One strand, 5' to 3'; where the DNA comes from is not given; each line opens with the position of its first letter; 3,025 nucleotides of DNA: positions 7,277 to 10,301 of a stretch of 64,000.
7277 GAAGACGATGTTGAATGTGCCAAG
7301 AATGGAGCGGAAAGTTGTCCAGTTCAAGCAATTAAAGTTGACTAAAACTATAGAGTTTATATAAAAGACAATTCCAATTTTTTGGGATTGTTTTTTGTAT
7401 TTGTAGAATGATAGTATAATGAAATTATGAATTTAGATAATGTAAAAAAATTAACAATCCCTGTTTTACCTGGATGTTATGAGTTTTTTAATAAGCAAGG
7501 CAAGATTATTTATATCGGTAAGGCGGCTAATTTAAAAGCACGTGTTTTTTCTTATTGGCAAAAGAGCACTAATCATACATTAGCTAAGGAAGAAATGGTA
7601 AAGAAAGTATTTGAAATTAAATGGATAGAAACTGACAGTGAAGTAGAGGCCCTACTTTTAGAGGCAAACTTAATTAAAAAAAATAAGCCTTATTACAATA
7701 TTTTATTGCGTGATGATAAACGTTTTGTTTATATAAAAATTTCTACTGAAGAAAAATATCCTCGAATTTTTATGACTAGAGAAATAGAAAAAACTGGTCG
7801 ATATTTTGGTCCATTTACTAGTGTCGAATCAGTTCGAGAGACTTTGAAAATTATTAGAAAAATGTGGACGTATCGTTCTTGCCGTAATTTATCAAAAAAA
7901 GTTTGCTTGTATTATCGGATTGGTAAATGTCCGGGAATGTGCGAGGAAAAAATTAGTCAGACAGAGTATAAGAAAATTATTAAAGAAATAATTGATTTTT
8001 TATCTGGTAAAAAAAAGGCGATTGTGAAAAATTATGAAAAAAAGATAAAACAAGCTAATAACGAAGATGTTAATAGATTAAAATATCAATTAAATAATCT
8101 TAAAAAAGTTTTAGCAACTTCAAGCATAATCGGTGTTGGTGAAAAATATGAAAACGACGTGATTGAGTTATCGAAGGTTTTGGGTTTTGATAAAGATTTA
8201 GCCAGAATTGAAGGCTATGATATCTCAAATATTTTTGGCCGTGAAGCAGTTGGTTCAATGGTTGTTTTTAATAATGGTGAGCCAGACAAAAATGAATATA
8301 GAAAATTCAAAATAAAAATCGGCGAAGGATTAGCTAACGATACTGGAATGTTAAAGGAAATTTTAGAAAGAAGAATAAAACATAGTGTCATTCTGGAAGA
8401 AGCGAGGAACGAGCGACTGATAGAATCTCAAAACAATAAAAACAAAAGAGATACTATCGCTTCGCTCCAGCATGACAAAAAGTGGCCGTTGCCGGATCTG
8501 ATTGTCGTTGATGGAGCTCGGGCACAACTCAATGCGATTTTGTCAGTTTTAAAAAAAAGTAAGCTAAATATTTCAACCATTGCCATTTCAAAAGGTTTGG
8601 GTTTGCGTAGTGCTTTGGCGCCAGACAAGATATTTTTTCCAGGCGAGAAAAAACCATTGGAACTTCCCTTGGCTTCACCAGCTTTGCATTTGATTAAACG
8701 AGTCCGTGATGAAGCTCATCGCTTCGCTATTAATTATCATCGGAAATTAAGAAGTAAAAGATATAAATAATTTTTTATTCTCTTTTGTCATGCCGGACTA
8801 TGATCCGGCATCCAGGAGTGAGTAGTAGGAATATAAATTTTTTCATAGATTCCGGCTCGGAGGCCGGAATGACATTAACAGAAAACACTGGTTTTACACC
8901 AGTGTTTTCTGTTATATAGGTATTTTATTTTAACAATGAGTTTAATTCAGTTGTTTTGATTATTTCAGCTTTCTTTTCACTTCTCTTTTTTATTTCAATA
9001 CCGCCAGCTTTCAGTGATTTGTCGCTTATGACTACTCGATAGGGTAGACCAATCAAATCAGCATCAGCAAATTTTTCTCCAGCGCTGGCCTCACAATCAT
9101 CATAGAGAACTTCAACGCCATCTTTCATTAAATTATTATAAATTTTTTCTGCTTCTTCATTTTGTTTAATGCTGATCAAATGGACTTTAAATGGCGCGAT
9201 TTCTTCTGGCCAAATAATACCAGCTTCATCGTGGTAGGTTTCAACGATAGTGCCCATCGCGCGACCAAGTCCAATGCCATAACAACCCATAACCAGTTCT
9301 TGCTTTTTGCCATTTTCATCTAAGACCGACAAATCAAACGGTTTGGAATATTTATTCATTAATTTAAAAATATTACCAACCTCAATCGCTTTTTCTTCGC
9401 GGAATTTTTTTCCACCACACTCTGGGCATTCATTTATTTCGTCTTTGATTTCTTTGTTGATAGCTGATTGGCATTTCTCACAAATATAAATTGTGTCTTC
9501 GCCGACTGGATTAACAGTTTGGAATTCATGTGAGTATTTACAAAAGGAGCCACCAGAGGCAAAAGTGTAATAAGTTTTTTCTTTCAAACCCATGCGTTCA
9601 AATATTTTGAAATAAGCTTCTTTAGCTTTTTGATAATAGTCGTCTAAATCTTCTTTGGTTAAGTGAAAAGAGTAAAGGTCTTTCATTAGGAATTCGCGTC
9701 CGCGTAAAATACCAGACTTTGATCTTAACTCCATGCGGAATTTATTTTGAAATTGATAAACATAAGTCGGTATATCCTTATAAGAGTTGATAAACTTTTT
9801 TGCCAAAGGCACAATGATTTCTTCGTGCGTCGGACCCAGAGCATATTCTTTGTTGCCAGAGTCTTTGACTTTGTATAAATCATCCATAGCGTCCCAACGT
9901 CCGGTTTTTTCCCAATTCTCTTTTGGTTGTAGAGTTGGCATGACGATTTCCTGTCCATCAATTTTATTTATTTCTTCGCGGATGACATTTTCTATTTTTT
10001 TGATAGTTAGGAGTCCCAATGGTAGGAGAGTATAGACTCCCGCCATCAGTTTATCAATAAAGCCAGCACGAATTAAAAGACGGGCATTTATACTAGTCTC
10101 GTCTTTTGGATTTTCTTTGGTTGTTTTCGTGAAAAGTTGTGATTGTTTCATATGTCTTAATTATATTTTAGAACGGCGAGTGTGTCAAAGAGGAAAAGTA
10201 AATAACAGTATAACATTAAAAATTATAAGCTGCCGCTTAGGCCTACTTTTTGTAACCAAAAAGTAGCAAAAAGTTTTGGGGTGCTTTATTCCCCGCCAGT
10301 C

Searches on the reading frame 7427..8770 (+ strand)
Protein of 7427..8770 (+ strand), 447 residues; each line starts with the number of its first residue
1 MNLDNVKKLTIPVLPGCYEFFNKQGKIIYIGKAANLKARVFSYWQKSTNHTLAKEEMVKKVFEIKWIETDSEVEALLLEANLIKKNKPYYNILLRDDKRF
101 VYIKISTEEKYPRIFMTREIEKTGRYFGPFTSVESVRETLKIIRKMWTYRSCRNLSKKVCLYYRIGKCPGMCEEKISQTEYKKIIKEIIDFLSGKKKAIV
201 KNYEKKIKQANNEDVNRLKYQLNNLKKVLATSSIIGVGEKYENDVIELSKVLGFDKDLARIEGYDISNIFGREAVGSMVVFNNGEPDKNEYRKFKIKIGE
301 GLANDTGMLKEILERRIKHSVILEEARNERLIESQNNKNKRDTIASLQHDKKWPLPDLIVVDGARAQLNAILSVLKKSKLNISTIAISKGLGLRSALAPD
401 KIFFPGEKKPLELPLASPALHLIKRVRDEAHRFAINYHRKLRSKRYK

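Call 45: search_protein_families(library=pfam, proteins=[window:7427-8770:+], max_evalue=0.001)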
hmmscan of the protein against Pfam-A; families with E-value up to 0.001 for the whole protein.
window:7427-8770:+ (447 aa): 2 families
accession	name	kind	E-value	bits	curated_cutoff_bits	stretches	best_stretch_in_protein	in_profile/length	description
PF08459.17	UvrC_RNaseH_dom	-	9.6e-46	156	22.3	1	250-435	2-159/159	UvrC RNAse H endonuclease domain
PF01541.30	GIY-YIG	-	4e-10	40.3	22.6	1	16-91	3-78/78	GIY-YIG catalytic domain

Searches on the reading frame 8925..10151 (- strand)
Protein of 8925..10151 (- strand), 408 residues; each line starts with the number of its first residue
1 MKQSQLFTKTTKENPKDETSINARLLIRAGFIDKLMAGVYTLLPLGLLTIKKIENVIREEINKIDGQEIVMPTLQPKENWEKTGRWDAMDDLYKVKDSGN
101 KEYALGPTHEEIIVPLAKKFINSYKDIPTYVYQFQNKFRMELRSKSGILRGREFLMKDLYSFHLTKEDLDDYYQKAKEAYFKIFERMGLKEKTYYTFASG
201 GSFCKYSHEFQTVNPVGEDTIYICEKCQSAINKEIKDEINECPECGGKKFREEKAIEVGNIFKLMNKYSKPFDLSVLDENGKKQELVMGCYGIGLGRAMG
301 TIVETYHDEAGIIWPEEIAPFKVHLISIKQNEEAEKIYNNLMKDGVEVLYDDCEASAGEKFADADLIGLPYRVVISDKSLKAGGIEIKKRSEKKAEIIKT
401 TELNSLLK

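Call 45: search_protein_families(library=pfam, proteins=[window:8925-10151:-], max_evalue=0.001)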
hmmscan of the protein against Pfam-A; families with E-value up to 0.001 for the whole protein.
window:8925-10151:- (408 aa): 2 families
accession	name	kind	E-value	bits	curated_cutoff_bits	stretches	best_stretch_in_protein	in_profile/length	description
PF00587.30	tRNA-synt_2b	-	1.4e-32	113.7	29.3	1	93-306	1-179/179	tRNA synthetase class II core domain (G, H, P, S and T)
PF03129.25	HGTP_anticodon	-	8.2e-17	61.6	21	1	325-407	4-91/94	Anticodon binding domain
